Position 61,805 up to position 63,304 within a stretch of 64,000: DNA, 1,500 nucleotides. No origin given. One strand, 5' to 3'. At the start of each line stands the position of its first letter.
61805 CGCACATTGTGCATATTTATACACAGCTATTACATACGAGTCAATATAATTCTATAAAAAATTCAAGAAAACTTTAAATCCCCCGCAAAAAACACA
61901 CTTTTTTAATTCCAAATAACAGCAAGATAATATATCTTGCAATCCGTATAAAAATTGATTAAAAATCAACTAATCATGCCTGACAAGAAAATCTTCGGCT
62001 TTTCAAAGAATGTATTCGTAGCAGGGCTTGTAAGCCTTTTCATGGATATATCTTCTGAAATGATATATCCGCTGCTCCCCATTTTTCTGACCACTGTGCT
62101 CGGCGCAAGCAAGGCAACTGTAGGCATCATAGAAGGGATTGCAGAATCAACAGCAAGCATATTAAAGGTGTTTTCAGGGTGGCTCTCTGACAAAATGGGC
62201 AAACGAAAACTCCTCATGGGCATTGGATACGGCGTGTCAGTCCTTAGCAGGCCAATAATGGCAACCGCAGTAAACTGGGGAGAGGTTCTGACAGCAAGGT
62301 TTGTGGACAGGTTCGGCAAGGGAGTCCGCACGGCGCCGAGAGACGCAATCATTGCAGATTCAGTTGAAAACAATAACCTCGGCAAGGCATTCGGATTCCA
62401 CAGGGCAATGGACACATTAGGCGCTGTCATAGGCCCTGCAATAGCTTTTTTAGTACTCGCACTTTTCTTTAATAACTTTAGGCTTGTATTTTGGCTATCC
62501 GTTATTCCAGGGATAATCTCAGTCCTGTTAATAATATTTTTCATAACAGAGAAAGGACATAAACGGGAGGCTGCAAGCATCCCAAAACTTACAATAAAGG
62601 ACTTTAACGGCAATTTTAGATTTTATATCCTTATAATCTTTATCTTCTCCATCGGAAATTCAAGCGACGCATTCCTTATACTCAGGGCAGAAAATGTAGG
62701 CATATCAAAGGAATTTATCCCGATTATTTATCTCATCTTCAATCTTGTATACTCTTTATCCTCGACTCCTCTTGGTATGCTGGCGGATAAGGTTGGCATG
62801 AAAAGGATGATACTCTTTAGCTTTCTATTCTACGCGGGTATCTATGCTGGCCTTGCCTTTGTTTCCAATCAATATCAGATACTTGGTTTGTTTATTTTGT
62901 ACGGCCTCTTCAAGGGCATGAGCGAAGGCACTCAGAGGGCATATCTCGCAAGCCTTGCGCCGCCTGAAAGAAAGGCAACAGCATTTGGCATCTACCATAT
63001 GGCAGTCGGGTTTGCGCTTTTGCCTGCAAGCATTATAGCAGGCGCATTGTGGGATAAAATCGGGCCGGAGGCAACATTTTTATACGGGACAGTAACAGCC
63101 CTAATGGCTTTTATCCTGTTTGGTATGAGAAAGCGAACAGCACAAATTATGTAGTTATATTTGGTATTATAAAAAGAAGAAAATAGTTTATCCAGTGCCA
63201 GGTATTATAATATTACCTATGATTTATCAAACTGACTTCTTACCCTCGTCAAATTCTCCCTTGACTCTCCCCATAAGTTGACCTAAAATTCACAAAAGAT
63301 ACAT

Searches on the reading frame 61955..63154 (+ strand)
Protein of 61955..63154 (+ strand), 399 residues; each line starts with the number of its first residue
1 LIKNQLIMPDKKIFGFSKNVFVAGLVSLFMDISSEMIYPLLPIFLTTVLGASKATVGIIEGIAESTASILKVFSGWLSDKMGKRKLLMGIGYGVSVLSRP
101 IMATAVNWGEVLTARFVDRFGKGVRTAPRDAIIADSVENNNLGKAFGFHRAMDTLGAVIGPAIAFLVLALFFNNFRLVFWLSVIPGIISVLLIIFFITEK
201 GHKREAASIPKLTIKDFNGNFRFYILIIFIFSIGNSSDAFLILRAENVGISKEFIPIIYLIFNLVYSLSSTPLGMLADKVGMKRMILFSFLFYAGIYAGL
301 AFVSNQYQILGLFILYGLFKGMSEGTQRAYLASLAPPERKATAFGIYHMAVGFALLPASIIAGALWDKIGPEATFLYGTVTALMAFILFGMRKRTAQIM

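Call 100: search_protein_families(library=pfam, proteins=[window:61955-63154:+], max_evalue=0.00001)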
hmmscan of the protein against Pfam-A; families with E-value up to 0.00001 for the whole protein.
window:61955-63154:+ (399 aa): 3 families
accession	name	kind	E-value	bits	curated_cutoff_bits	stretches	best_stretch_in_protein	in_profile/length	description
PF07690.21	MFS_1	-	4.5e-50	171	33.4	2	25-237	3-220/347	Major Facilitator Superfamily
PF12832.13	MFS_1_like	-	1.6e-13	50.9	25.2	1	37-376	18-372/373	MFS_1 like family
PF01306.25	LacY_symp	-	7.2e-10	38.7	24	1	28-207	18-198/413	LacY proton/sugar symporter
